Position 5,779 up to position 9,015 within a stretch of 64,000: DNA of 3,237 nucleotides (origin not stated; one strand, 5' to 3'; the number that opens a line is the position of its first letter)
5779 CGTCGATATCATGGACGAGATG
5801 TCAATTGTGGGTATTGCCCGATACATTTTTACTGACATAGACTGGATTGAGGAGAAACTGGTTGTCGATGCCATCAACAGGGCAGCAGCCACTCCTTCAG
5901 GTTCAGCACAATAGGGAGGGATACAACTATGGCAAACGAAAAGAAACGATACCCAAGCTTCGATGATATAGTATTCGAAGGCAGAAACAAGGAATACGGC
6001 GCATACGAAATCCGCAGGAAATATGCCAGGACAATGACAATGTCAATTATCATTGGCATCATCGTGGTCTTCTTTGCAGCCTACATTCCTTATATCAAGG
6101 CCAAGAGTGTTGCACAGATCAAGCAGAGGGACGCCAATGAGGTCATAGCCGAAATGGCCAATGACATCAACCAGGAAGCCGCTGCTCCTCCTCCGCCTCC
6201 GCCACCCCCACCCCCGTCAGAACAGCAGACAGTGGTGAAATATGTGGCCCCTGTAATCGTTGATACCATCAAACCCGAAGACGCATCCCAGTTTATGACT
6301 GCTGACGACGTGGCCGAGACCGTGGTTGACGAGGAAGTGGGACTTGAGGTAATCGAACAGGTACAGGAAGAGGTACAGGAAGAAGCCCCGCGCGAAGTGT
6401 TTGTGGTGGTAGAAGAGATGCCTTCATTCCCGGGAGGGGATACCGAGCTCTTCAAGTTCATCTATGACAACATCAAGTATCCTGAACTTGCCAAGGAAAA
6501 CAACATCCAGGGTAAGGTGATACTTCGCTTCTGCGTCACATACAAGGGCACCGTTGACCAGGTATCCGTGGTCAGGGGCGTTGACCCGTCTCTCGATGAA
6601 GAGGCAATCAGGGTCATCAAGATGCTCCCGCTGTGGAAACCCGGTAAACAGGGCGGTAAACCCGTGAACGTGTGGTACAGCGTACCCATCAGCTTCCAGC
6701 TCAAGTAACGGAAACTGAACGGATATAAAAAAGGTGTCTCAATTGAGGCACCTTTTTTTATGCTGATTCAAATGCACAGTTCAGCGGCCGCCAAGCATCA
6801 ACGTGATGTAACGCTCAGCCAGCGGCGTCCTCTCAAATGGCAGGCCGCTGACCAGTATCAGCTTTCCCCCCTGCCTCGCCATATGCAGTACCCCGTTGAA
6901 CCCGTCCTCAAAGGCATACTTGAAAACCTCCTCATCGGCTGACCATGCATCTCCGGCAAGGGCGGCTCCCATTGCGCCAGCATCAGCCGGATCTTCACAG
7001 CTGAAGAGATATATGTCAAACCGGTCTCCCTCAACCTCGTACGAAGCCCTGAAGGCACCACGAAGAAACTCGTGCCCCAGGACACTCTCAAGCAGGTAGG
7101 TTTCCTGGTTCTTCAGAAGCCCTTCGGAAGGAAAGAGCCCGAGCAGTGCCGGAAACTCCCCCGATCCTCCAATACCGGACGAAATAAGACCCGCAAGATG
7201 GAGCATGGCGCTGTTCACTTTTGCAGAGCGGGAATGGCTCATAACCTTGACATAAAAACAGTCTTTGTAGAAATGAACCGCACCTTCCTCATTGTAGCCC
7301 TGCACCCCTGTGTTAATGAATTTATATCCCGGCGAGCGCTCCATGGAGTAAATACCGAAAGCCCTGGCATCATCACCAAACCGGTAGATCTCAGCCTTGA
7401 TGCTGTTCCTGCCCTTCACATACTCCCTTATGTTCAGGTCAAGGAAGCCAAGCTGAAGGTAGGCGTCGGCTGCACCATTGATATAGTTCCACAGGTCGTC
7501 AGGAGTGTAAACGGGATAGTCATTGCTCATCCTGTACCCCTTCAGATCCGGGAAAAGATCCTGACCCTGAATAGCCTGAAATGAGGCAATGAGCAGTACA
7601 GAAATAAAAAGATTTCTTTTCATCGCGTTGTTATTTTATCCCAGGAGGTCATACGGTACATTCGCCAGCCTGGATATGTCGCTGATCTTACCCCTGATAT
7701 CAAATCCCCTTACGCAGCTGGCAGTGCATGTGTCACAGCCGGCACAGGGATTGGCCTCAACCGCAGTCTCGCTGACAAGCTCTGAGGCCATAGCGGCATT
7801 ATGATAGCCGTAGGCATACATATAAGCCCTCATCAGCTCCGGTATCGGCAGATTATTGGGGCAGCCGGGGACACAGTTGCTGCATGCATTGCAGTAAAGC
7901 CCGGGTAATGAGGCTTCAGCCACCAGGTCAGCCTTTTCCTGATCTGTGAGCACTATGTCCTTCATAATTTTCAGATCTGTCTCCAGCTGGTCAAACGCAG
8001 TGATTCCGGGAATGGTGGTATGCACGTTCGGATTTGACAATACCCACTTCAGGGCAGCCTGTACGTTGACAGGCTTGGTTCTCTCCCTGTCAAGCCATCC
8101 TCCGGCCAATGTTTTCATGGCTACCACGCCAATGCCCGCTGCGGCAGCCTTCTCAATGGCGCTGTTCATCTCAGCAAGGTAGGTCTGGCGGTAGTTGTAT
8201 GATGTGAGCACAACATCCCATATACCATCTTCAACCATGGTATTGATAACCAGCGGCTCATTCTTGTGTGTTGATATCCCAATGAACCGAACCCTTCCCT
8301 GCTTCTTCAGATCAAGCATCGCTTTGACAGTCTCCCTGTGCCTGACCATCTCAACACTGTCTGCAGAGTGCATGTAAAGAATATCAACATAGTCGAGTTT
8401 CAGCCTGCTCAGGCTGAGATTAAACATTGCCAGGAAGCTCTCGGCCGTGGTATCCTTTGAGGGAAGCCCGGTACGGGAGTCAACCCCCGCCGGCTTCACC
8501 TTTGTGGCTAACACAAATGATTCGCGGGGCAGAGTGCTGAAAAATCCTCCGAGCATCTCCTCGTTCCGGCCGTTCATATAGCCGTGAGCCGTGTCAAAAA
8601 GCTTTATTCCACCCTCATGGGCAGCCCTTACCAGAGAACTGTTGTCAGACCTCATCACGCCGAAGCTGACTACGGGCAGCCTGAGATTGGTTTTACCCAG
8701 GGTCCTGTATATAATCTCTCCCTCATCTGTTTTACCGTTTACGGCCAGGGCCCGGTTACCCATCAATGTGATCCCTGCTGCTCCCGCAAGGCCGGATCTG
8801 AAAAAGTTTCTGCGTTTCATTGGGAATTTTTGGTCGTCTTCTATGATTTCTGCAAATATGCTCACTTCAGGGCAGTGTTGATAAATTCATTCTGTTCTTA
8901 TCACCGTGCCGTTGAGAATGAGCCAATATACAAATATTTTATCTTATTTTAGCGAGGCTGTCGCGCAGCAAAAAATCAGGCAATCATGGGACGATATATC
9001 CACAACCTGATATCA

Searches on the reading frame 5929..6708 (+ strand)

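Call 60: search_protein_families(library=pfam, proteins=[window:5929-6708:+], max_evalue=0.00001)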
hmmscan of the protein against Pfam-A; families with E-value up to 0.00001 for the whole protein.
window:5929-6708:+ (259 aa): 1 family
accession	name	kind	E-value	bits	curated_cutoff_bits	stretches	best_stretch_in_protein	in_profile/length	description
PF03544.19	TonB_C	-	1.5e-21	77.1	24.6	1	181-258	2-79/79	Gram-negative bacterial TonB protein C-terminal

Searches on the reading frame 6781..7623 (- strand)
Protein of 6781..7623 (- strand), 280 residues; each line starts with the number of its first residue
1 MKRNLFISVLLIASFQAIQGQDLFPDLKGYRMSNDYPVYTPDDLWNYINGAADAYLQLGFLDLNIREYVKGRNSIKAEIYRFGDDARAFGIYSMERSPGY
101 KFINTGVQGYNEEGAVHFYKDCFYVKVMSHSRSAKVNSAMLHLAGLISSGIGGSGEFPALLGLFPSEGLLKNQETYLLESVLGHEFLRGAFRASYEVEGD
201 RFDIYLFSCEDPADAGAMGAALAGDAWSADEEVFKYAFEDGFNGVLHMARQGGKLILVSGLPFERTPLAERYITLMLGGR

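Call 60: search_protein_families(library=pfam, proteins=[window:6781-7623:-], max_evalue=0.00001)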
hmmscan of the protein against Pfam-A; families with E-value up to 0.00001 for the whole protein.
window:6781-7623:- (280 aa): 1 family
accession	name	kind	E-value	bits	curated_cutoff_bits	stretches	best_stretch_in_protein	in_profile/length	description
PF20244.3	DUF6599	-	2.8e-39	135.1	27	1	29-209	3-185/186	Family of unknown function (DUF6599)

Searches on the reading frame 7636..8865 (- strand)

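Call 60: search_protein_families(library=pfam, proteins=[window:7636-8865:-], max_evalue=0.00001)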
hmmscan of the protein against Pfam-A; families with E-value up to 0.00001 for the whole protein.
window:7636-8865:- (409 aa): 2 families
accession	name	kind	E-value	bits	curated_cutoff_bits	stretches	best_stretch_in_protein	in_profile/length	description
PF00248.27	Aldo_ket_red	-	5.5e-35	121.3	24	1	73-266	19-205/291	Aldo/keto reductase family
PF13187.11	Fer4_9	-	2.1e-06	28.1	27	1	324-387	1-50/52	4Fe-4S dicluster domain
